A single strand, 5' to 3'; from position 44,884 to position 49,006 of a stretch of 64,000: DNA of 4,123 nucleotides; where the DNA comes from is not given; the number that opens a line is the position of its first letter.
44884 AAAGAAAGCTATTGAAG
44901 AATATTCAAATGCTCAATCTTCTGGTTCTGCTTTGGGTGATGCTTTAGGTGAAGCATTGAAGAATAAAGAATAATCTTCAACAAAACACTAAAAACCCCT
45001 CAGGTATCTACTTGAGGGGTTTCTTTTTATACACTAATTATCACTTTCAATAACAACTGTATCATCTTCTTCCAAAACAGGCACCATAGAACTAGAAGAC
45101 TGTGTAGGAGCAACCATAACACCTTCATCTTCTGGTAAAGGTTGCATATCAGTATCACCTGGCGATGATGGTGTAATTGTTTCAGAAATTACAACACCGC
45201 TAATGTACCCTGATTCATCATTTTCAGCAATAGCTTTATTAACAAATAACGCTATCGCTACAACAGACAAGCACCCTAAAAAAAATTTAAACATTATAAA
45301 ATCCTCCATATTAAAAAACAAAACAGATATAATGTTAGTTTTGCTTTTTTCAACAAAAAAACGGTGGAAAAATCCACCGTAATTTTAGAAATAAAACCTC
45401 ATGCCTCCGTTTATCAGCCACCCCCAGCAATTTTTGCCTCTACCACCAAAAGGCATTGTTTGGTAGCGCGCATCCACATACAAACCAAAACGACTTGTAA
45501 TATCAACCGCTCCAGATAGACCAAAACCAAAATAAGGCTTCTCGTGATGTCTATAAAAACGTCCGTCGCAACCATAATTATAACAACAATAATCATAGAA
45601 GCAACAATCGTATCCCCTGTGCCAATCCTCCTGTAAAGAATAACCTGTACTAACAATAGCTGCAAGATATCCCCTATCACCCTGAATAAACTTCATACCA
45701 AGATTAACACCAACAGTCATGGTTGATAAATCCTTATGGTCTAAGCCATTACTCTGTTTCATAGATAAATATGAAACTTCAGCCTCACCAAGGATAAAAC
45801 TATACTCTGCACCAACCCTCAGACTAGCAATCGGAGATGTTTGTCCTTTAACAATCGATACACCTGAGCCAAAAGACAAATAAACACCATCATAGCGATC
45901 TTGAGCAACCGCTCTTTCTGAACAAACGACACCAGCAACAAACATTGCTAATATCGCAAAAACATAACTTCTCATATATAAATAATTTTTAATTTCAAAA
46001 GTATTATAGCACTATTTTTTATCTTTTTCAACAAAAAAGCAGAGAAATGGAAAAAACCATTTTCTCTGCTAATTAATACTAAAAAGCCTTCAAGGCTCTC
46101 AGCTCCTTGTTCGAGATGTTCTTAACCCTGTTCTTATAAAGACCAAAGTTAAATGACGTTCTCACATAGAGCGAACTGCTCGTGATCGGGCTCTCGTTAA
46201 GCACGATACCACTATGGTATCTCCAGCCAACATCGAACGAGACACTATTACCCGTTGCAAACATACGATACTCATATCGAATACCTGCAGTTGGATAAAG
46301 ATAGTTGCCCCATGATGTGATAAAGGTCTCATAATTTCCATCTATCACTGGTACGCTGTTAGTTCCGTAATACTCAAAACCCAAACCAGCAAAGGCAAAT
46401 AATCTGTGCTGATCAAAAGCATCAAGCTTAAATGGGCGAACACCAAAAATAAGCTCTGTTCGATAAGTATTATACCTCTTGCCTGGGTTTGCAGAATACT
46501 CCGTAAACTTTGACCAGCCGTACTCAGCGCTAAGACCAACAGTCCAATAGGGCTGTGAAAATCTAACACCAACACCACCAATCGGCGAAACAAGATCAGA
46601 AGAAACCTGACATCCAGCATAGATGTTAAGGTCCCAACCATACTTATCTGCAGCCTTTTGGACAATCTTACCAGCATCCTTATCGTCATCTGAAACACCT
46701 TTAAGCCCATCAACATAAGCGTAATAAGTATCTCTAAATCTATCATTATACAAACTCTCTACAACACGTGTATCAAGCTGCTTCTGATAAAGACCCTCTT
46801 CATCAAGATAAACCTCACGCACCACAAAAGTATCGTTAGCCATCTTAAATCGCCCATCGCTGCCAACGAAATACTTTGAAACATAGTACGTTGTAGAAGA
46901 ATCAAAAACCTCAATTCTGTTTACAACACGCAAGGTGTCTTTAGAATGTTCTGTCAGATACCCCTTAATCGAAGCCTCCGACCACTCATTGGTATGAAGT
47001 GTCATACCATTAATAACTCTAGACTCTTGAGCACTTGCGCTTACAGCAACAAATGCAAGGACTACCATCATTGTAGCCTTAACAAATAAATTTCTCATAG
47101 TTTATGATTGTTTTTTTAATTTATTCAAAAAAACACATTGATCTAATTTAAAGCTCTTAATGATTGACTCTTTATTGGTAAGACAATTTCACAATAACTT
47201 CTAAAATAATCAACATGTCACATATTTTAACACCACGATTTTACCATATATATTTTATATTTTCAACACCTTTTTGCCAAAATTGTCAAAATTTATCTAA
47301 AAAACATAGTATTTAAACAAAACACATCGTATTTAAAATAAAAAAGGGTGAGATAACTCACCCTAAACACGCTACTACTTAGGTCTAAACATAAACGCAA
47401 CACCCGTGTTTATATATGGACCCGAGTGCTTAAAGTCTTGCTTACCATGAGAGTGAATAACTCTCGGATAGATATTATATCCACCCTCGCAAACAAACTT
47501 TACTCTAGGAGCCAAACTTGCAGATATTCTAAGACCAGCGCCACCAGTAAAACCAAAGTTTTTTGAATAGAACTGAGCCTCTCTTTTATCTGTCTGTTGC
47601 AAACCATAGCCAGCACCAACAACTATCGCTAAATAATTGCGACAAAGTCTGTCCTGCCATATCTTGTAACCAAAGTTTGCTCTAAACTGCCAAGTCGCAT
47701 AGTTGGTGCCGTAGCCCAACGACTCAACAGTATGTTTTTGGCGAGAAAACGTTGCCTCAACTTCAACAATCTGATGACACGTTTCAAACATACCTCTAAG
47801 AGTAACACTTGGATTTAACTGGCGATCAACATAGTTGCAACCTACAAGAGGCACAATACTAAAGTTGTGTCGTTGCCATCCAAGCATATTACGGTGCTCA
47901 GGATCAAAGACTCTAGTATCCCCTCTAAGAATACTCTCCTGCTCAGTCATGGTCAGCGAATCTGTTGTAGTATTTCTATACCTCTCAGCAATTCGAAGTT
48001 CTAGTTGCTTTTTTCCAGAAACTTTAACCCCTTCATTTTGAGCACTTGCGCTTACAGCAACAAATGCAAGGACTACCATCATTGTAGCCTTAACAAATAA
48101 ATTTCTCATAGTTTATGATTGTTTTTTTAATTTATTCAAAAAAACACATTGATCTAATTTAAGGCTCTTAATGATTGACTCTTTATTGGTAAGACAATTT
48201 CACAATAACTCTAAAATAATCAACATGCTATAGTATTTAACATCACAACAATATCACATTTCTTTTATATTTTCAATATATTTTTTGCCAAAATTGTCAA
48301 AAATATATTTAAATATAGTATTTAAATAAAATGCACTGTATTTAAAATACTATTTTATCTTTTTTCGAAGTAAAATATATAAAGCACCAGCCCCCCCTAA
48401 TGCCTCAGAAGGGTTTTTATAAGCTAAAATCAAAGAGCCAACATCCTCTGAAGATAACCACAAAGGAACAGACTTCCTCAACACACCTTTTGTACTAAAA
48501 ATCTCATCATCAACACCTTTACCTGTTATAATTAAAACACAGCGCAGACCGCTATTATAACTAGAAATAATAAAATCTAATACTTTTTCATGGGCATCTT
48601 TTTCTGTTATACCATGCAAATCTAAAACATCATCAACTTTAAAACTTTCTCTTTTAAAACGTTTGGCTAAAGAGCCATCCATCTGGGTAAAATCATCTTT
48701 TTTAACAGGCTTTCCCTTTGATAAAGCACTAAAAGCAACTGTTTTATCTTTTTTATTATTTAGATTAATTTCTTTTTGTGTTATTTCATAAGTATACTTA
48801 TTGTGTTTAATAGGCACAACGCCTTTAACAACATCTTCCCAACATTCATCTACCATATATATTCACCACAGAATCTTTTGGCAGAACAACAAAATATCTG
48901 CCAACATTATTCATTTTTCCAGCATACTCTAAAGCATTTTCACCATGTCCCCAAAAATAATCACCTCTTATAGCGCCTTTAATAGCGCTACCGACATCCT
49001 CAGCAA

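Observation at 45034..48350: GC-richer, SD-less outer-membrane protein cluster in which two unrelated barrels share a near-identical module (upstream region plus signal peptide)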

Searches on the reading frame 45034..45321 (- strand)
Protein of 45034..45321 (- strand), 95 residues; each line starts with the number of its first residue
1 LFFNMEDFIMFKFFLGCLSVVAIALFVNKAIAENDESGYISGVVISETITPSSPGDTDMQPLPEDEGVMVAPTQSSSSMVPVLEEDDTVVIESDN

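Call 6: search_protein_families(library=pfam, proteins=[window:45034-45321:-], max_evalue=1)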
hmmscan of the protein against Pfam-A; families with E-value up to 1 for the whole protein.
window:45034-45321:- (95 aa): 1 family
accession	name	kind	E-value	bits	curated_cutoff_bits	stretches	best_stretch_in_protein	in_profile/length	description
PF05792.18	Candida_ALS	-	0.16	12.8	25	1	44-58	12-26/33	Candida agglutinin-like (ALS)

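Call 7: search_protein_families(library=ncbifam, proteins=[window:45034-45321:-], max_evalue=1)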
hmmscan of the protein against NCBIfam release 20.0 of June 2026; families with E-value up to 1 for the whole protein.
window:45034-45321:- (95 aa): 0 families

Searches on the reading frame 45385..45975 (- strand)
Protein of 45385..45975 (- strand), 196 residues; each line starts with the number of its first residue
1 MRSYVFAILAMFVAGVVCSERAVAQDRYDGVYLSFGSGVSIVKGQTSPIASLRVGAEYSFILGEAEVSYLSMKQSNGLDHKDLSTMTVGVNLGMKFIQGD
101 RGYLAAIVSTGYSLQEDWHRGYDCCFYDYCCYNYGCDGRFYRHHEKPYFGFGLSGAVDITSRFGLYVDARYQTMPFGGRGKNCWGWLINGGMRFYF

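Call 6: search_protein_families(library=pfam, proteins=[window:45385-45975:-], max_evalue=1)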
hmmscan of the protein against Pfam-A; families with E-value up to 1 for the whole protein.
window:45385-45975:- (196 aa): 0 families

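Call 7: search_protein_families(library=ncbifam, proteins=[window:45385-45975:-], max_evalue=1)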
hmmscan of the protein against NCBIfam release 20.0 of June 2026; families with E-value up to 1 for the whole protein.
window:45385-45975:- (196 aa): 0 families

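Call 89: find_homologous_proteins(query=window:45385-45975:-, max_evalue=0.01)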
Query window:45385-45975:- (196 aa): 6 proteins with E <= 0.01 among 107 candidates.
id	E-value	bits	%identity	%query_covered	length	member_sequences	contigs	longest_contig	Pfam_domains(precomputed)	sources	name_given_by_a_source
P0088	3.2e-131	453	100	100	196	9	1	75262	-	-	-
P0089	5.3e-97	342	71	100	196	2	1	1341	-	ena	-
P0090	2.8e-94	333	71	100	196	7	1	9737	-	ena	-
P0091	1.7e-53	200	49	97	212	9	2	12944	-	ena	-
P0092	6.0e-44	168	45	96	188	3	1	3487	-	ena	-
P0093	4.1e-41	159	41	100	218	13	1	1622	-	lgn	-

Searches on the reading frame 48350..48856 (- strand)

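Call 6: search_protein_families(library=pfam, proteins=[window:48350-48856:-], max_evalue=1)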
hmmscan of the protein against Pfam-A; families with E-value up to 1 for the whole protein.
window:48350-48856:- (168 aa): 1 family
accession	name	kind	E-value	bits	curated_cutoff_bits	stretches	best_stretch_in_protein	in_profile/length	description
PF01713.27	Smr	-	4.8e-20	71.9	25.7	1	78-164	1-77/77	Smr domain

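Call 7: search_protein_families(library=ncbifam, proteins=[window:48350-48856:-], max_evalue=1)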
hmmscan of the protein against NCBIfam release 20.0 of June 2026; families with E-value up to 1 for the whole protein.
window:48350-48856:- (168 aa): 3 families
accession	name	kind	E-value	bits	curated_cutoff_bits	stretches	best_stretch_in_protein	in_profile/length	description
NF033154.1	endonuc_SmrA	equivalog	4.3e-18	65.7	180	1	62-166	76-175/189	DNA endonuclease SmrA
NF003432.0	PRK04946.1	equivalog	1.8e-12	47.5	128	1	14-164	23-173/181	endonuclease SmrB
TIGR01069.2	mutS2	equivalog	1.6e-05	23.4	400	1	22-158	668-785/790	endonuclease MutS2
